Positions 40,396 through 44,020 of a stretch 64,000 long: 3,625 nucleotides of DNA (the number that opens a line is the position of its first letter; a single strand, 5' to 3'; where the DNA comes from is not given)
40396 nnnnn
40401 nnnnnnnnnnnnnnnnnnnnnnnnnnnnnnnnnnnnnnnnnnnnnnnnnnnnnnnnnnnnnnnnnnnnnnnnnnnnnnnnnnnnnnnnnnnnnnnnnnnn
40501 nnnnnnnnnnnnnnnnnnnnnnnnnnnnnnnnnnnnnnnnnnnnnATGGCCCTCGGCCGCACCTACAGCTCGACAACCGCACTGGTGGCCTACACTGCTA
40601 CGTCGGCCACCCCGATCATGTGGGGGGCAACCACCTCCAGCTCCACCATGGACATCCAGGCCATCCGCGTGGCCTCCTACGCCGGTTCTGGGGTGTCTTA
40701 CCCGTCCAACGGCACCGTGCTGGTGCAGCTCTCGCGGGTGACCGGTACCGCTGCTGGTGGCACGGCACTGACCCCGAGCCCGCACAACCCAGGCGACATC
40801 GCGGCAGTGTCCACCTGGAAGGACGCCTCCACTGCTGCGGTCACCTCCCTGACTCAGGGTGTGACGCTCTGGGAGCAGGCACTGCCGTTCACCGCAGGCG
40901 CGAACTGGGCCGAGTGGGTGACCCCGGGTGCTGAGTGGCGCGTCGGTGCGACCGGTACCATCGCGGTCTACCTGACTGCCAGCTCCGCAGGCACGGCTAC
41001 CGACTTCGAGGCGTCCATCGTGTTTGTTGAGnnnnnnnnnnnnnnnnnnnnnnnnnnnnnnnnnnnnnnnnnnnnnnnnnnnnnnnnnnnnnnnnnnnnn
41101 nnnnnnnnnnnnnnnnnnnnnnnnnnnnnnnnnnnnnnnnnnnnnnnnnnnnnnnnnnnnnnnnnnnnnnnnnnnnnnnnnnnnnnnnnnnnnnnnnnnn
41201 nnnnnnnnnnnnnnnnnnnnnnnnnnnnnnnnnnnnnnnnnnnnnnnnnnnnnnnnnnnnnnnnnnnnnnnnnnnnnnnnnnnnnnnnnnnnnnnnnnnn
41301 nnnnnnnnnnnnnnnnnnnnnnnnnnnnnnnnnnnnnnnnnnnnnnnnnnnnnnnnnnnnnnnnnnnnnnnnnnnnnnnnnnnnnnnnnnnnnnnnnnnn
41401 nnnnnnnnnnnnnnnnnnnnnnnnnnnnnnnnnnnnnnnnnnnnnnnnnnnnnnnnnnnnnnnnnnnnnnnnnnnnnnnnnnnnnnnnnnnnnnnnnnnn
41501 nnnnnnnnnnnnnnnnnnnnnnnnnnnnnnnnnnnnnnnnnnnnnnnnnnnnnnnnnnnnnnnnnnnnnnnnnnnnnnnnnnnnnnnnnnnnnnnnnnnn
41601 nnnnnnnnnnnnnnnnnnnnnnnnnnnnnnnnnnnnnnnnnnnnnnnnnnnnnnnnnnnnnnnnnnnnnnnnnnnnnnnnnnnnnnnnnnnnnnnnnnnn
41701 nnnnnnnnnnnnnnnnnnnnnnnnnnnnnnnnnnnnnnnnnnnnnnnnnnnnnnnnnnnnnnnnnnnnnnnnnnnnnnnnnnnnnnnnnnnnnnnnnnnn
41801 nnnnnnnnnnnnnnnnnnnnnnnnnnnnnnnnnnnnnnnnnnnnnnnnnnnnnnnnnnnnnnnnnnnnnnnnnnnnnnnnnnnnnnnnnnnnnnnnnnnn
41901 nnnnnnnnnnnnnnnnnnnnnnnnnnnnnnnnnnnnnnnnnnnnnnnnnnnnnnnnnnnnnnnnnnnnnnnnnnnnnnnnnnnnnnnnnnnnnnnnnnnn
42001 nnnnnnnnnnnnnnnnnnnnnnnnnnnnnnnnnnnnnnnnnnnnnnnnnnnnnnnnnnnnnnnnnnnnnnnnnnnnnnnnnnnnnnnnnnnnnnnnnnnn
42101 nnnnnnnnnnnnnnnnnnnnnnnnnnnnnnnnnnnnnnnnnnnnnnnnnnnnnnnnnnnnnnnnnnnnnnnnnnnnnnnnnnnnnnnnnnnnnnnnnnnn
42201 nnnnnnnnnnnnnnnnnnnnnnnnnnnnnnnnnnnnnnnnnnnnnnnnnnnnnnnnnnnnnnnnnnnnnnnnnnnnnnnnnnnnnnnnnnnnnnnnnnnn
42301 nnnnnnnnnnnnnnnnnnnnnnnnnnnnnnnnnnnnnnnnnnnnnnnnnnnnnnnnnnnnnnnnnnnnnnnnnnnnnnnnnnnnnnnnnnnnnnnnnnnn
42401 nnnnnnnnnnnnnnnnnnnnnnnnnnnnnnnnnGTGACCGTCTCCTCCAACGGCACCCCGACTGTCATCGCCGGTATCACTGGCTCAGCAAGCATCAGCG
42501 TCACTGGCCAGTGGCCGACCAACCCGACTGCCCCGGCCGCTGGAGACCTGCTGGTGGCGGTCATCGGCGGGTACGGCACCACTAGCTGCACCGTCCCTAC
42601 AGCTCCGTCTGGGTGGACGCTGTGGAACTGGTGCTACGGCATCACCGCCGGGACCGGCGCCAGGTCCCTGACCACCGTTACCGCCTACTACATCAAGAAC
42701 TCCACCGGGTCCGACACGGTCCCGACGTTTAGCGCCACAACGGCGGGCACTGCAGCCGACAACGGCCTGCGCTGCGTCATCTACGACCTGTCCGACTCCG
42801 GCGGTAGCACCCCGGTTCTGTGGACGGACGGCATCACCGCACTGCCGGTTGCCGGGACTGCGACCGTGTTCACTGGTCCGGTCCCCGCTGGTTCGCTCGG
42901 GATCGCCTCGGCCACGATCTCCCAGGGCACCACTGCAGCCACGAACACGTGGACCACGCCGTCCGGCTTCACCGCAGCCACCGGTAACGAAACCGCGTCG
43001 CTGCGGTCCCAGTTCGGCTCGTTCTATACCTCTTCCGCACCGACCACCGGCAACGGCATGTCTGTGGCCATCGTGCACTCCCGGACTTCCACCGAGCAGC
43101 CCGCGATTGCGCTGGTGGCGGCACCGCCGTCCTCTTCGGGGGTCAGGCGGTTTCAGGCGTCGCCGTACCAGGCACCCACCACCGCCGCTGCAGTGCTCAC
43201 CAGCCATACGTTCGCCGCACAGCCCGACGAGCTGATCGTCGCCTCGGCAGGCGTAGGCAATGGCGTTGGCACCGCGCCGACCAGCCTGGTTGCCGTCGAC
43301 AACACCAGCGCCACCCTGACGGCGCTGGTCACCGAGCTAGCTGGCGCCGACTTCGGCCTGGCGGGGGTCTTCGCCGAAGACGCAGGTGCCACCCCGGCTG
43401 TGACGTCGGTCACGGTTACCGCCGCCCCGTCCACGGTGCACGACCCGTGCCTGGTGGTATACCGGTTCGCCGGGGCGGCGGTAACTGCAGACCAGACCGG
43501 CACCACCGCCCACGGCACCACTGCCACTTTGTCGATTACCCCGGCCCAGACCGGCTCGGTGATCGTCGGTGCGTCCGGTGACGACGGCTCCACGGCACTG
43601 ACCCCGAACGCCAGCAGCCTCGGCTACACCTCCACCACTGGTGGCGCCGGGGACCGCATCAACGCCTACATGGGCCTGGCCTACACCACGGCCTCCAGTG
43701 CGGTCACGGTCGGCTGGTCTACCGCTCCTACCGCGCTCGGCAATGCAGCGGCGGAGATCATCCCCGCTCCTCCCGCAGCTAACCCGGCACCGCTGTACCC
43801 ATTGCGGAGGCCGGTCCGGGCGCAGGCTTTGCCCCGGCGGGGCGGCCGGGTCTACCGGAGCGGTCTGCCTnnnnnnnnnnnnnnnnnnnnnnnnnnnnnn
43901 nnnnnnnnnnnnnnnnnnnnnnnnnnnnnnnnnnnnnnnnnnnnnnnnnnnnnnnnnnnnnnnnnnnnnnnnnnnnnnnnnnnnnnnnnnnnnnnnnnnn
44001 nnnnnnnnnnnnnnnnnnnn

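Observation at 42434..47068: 1544-aa tail fibre with about 20 Arg-rich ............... modules and a glycosidase-like central domain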

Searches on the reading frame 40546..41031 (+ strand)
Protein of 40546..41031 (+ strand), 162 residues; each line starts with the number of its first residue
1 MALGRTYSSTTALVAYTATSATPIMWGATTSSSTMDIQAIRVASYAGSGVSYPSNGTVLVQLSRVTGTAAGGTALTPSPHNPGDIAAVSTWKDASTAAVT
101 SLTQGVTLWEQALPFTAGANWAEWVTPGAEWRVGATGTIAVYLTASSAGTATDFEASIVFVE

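Call 34: search_protein_families(library=pfam, proteins=[window:40546-41031:+], max_evalue=0.1)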
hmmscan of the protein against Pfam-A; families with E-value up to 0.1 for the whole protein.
window:40546-41031:+ (162 aa): 0 families

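Call 73: search_protein_families(library=phrogs, proteins=[window:40546-41031:+], max_evalue=0.01)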
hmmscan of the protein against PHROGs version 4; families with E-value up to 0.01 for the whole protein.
window:40546-41031:+ (162 aa): 0 families

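Call 103: search_protein_families(library=ncbifam, proteins=[window:40546-41031:+], max_evalue=0.01)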
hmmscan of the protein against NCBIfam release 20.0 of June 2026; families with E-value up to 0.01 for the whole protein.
window:40546-41031:+ (162 aa): 0 families
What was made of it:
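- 40546..41034 (+): 162-aa S/T/A-rich protein co-conserved with the fibre cassette. No family match (calls 34, 73, 103).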

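Call 105: search_dna_similar(query=window:40546-41031:+, collection=phages, mode=protein, max_evalue=0.001, max_rows=12)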
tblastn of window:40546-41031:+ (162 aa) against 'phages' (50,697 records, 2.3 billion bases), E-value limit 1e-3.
No match.

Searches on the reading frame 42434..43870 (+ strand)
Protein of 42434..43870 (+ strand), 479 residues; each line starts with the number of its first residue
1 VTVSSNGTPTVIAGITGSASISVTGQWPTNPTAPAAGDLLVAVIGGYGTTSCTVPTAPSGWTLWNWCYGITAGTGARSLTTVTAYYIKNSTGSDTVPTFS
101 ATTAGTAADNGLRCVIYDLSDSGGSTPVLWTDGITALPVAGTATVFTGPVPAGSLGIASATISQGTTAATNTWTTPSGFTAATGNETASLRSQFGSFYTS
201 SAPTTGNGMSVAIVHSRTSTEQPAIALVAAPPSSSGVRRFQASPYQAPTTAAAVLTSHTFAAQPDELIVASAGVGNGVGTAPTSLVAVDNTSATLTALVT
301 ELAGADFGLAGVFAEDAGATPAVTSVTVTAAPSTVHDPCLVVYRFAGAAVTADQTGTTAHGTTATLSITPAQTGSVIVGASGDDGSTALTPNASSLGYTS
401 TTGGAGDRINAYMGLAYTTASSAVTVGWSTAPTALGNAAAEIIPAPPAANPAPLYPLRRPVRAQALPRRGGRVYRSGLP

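Call 34: search_protein_families(library=pfam, proteins=[window:42434-43870:+], max_evalue=0.1)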
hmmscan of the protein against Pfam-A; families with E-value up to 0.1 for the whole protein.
window:42434-43870:+ (479 aa): 0 families

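Call 101: search_solved_structures(query=window:42434-43774:+, max_evalue=1)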
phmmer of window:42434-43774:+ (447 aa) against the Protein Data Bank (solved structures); distinct sequences matched with E-value up to 1: 3.
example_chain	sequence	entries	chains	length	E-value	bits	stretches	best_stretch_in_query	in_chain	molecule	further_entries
7uez_A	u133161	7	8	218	0.49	12.9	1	286-397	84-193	3,4-dihydroxy-2-butanone 4-phosphate synthase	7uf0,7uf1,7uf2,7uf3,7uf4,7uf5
4p6d_A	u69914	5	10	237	0.58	12.6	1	286-397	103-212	3,4-dihydroxy-2-butanone 4-phosphate synthase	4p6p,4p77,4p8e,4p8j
4p6c_A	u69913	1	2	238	0.58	12.6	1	286-397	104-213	3,4-dihydroxy-2-butanone 4-phosphate synthase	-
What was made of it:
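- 42434..43129 (+): N-terminal domain N1 (aa 1-232), S/T/A/G-rich, unassigned fold. No Pfam or PDB hit (calls 34, 101).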
